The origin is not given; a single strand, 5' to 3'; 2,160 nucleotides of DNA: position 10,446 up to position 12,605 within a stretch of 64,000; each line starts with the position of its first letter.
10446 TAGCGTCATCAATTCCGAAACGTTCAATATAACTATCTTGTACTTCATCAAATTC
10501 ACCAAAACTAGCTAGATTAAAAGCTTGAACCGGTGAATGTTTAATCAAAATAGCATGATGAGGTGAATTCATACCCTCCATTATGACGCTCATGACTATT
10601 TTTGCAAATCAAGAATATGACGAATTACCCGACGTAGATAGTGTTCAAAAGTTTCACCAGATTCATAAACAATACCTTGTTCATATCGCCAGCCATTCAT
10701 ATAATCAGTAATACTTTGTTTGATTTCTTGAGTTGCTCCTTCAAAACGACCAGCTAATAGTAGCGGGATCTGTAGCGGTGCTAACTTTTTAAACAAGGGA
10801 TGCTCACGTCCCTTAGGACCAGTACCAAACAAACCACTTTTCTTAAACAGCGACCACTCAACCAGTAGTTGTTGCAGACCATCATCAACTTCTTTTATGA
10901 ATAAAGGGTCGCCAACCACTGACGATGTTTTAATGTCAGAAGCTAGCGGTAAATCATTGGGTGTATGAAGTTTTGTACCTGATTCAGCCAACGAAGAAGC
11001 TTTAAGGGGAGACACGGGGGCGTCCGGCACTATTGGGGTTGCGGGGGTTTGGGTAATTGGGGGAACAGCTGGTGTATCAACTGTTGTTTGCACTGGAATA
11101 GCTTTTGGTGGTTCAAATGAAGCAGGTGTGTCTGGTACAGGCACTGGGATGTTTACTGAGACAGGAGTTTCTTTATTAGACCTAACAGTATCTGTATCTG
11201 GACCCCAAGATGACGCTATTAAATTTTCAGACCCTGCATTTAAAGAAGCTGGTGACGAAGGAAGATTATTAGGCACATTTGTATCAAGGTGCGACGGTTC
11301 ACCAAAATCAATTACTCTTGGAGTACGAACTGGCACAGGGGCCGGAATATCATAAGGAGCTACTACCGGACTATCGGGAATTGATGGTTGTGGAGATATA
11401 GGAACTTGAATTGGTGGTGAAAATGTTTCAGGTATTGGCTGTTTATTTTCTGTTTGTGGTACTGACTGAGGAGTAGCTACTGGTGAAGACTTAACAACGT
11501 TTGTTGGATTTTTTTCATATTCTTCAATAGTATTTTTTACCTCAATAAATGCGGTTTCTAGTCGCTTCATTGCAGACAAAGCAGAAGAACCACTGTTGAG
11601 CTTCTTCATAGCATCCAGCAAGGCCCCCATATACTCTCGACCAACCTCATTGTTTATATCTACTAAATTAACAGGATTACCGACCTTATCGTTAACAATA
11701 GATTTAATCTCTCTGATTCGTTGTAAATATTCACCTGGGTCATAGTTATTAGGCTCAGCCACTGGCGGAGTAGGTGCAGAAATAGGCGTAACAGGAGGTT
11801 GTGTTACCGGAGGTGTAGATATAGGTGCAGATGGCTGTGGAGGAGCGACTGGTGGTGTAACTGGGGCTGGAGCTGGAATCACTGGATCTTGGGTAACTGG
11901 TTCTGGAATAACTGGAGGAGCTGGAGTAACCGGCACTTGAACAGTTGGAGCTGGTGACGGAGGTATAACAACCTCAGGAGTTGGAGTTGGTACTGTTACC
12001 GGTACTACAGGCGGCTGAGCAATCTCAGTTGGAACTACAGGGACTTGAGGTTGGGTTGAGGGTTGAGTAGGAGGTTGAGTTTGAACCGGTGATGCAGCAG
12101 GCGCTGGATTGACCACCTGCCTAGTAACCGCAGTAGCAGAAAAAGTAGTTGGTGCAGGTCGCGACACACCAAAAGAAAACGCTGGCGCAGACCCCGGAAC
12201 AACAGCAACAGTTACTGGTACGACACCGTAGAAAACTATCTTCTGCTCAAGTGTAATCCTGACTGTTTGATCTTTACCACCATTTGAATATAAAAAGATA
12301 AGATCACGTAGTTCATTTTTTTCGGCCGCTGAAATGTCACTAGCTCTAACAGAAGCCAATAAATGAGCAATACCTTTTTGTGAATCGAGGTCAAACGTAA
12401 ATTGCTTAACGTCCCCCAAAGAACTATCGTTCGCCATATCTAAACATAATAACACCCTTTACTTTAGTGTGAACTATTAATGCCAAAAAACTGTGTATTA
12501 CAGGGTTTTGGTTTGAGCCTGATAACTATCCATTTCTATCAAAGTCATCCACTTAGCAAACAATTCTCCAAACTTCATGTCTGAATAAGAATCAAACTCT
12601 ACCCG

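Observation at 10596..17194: Three co-oriented, uncharacterised large genes: soluble TrwB/VirD4/HerA-like ATPase + poly-acidic coiled-coil protein + proline-rich protein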

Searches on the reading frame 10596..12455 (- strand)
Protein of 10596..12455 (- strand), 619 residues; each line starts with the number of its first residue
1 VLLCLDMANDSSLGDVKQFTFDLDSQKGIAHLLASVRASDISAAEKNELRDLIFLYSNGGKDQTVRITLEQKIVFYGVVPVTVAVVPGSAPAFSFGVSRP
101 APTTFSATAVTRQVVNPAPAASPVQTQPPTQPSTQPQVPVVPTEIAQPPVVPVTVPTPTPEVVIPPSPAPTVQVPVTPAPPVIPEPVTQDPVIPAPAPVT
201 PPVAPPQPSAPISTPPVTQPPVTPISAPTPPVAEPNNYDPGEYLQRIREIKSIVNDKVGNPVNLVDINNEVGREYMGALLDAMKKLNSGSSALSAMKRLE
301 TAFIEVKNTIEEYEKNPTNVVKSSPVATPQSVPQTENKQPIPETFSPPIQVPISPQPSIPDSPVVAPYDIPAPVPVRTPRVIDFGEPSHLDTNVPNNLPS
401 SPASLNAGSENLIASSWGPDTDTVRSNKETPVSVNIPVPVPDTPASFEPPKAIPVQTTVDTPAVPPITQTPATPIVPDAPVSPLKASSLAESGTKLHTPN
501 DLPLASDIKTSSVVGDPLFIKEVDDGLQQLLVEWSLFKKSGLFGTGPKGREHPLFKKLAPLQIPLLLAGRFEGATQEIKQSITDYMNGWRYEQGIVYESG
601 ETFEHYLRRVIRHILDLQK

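Call 6: search_protein_families(library=pfam, proteins=[window:10596-12455:-], max_evalue=0.1)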
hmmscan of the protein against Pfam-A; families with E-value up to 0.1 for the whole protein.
window:10596-12455:- (619 aa): 0 families

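Call 8: search_protein_families(library=ncbifam, proteins=[window:10596-12455:-], max_evalue=0.1)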
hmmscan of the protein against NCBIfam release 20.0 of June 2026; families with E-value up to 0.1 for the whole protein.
window:10596-12455:- (619 aa): 0 families

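Call 30: search_protein_families(library=padloc, proteins=[window:10596-12455:-], max_evalue=0.01)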
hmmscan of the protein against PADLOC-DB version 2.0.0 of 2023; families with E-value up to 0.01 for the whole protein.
window:10596-12455:- (619 aa): 0 families

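Call 49: find_homologous_proteins(query=window:10596-12437:-)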
Query window:10596-12437:- (613 aa): 423 proteins with E <= 0.001 among 8000 candidates; the best 120 are listed.
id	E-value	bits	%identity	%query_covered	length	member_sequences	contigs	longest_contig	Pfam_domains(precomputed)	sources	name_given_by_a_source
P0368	0.0e+0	1317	100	100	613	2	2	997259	-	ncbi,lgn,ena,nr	ncbi:hypothetical protein H6784_01550 [Candidatus Nomurabacteria bacterium]|nr:hypothetical protein 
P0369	2.4e-141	490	47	100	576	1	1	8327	-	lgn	-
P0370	2.5e-141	490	49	100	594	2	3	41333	-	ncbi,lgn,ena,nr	ncbi:hypothetical protein KC926_01475 [Candidatus Kaiserbacteria bacterium]|nr:hypothetical protein 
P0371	5.0e-141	489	55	51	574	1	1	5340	-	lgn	-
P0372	2.7e-135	470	46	100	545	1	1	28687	-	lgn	-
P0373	1.8e-134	468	76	25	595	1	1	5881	-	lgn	-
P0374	3.5e-133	463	51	51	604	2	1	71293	-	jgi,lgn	-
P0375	3.8e-133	463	45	100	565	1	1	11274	-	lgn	-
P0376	5.1e-132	459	56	36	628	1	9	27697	-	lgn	-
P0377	1.2e-131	458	59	34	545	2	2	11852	-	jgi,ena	-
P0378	3.8e-130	453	85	22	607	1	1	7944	-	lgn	-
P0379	1.2e-129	452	47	100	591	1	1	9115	-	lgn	-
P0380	1.4e-129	451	44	100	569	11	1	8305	-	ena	-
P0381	4.1e-129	450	46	100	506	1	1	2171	-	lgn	-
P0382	7.3e-129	449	51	62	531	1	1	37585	-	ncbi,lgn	-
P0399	1.9e-125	438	45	100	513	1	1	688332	-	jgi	jgi:hypothetical protein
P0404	3.0e-123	430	50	20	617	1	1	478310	-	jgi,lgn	jgi:hypothetical protein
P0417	4.8e-121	423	46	100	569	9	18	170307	-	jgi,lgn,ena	jgi:outer membrane biosynthesis protein TonB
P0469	8.0e-114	399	74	23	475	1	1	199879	-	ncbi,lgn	-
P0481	3.3e-112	394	49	16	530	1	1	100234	-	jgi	jgi:hypothetical protein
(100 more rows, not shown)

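Call 68: predict_structure(alignment_id=A3)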
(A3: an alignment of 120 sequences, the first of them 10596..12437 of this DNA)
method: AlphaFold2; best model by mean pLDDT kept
length: 613 residues; sequences in the alignment: 120
mean_pLDDT: 67.0   pTM: 0.33
mean pLDDT of the five models: 67.0, 66.6, 63.9, 62.9, 62.1
residues with pLDDT >= 90: 192; 70-90: 54; 50-70: 177; < 50: 190
segments of 3 or more residues with pLDDT < 50: 1-6, 97-109, 114-116, 118-122, 127-129, 218-228, 315-326, 337-340, 362-364, 370-372, 374-380, 382-388, 390-392, 397-412, 414-422, 426-430, 440-442, 445-448, 450-455, 461-464, 466-470, 472-482
pLDDT, mean of each block of 10 residues (from residue 1): 44 87 97 98 98 94 96 85 55 50 42 46 46 50 58 59 53 57 54 57 56 49 47 89 96 89 95 96 90 97 94 52 47 49 51 49 51 46 45 42 38 42 43 50 48 46 43 45 58 62 60 92 90 67 88 93 85 92 92 95 95 90
secondary structure, 60 per line:
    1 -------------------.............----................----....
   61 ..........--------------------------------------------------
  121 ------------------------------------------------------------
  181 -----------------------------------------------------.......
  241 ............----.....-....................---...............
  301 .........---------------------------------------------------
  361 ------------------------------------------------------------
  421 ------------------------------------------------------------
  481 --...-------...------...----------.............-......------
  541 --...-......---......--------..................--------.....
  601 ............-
elements in order (helices of 4 or more, strands of 3 or more residues): H20-32 H37-52 H57-70 H234-252 H257-261 H263-282 H286-309 H515-527 H529-534 H547-552 H557-561 H570-587 H597-612

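Call 72: find_encoding_contigs(protein=P0481, flank=10000, max_places=2)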
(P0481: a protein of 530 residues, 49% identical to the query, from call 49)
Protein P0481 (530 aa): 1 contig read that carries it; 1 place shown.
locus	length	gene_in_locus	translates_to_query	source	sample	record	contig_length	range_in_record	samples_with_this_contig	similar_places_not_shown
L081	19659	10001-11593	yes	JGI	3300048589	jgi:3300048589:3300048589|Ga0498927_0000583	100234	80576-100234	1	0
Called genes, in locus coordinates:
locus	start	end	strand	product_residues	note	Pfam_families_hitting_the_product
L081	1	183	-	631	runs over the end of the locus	-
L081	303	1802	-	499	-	PF01381:HTH_3, PF12844:HTH_19, PF13560:HTH_31, PF00275:EPSP_synthase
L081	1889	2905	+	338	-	PF00022:Actin, PF06723:MreB_Mbl, PF00012:HSP70, PF14450:FtsA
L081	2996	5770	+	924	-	PF26449:DUF8128, PF01935:DUF87 (faint)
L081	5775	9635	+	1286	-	-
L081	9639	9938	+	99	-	-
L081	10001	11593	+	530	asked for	-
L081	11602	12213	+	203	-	PF13177:DNA_pol3_delta2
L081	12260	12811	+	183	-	PF01765:RRF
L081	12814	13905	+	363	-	PF02163:Peptidase_M50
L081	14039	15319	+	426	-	PF00587:tRNA-synt_2b, PF03129:HGTP_anticodon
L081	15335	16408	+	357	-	PF00022:Actin (weak), PF06723:MreB_Mbl, PF00012:HSP70, PF14450:FtsA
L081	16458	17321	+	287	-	PF04085:MreC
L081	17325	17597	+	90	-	-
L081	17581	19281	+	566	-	PF03717:PBP_dimer, PF00905:Transpeptidase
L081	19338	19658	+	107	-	?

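Call 78: find_encoding_contigs(protein=P0399, flank=10000, max_places=1)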
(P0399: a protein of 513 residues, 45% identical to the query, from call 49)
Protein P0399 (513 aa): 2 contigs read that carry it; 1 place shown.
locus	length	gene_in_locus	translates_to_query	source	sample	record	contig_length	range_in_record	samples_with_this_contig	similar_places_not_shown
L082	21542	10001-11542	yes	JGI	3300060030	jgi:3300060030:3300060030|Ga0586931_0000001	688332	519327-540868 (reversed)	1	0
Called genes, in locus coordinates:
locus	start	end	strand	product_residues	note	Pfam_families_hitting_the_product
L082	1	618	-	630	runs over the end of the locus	-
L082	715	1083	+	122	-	-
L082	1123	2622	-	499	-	PF01381:HTH_3, PF12844:HTH_19 (weak), PF13443:HTH_26 (faint), PF13560:HTH_31, PF00275:EPSP_synthase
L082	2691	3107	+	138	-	-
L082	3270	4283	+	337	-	PF00022:Actin, PF06723:MreB_Mbl, PF00012:HSP70, PF14450:FtsA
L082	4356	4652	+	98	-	-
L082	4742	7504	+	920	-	PF26449:DUF8128, PF01935:DUF87 (weak), PF10412:TrwB_AAD_bind (faint)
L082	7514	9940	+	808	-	-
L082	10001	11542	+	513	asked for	-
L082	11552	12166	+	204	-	PF13177:DNA_pol3_delta2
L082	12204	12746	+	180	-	PF01765:RRF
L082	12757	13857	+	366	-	PF02163:Peptidase_M50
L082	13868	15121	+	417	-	PF00587:tRNA-synt_2b, PF03129:HGTP_anticodon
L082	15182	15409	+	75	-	-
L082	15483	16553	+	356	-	PF00022:Actin (weak), PF06723:MreB_Mbl, PF00012:HSP70, PF14450:FtsA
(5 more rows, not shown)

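Call 90: search_protein_families(library=pfam, proteins=[L081:5775-9635:+], max_evalue=0.01)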
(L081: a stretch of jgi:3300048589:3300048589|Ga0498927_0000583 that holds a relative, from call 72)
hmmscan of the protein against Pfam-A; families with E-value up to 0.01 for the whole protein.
L081:5775-9635:+ (1286 aa): 1 family
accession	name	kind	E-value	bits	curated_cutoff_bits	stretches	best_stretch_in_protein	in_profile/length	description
PF22700.2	MVD-like_N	-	0.0093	16.1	27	1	427-524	53-151/157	Diphosphomevalonate decarboxylase-like N-terminal domain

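Call 107: search_dna_similar(query=window:10596-12437:-, collection=plasmids, mode=protein, max_evalue=0.001, max_rows=5)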
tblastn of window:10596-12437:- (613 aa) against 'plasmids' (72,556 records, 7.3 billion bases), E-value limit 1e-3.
No match.

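Call 109: find_encoding_contigs(protein=P0404, flank=9000, max_places=1)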
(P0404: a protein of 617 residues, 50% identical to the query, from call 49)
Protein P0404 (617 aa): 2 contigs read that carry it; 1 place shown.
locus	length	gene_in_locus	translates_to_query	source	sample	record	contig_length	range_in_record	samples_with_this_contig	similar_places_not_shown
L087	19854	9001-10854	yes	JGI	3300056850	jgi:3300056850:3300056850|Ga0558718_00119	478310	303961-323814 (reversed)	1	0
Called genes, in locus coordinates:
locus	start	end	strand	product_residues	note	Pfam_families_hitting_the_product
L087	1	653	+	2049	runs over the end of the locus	PF01839:FG-GAP, PF01839:FG-GAP, PF01839:FG-GAP, PF01839:FG-GAP, PF01839:FG-GAP, PF13517:FG-GAP_3, PF01839:FG-GAP, PF13517:FG-GAP_3, +20 more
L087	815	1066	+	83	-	-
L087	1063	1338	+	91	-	PF05016:ParE_toxin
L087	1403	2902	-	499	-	PF01381:HTH_3, PF12844:HTH_19, PF13560:HTH_31, PF00275:EPSP_synthase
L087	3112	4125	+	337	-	PF06723:MreB_Mbl, PF00022:Actin, PF00012:HSP70, PF14450:FtsA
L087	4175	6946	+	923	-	PF26449:DUF8128, PF01935:DUF87, PF10412:TrwB_AAD_bind (faint)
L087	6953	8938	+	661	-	-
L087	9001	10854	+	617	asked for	-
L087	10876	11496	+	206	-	PF13177:DNA_pol3_delta2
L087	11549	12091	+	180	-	PF01765:RRF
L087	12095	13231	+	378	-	PF02163:Peptidase_M50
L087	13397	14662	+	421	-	PF00587:tRNA-synt_2b, PF03129:HGTP_anticodon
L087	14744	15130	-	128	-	PF00072:Response_reg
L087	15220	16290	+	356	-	PF00022:Actin (weak), PF06723:MreB_Mbl, PF00012:HSP70, PF11104:PilM_2 (faint), PF14450:FtsA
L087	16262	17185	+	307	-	PF04085:MreC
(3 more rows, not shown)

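Call 110: find_encoding_contigs(protein=P0417, flank=9000, max_places=1)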
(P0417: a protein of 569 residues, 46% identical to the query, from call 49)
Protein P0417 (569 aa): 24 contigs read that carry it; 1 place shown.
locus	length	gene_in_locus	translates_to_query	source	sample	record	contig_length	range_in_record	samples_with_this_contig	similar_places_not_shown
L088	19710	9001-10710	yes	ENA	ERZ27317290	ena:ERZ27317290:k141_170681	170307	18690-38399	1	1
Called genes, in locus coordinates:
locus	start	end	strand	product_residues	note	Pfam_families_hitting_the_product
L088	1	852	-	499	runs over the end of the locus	PF01381:HTH_3, PF12844:HTH_19 (weak), PF13560:HTH_31, PF00275:EPSP_synthase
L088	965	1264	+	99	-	-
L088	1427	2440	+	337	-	PF00022:Actin, PF06723:MreB_Mbl, PF00012:HSP70, PF14450:FtsA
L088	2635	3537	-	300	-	-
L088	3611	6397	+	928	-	PF26449:DUF8128, PF01935:DUF87 (weak)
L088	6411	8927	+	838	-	-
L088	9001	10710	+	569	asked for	-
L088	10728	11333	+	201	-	PF13177:DNA_pol3_delta2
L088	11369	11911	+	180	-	PF01765:RRF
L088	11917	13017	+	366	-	PF02163:Peptidase_M50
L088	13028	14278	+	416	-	PF00587:tRNA-synt_2b, PF03129:HGTP_anticodon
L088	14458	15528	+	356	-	PF00022:Actin (weak), PF06723:MreB_Mbl, PF00012:HSP70, PF11104:PilM_2 (faint), PF14450:FtsA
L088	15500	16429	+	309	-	PF04085:MreC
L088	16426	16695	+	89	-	-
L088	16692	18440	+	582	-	PF03717:PBP_dimer, PF00905:Transpeptidase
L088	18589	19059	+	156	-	PF03449:GreA_GreB_N, PF01272:GreA_GreB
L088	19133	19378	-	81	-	-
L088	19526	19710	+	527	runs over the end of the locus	PF01921:tRNA-synt_1f, PF01406:tRNA-synt_1e (faint), PF09334:tRNA-synt_1g (faint), PF19269:Anticodon_2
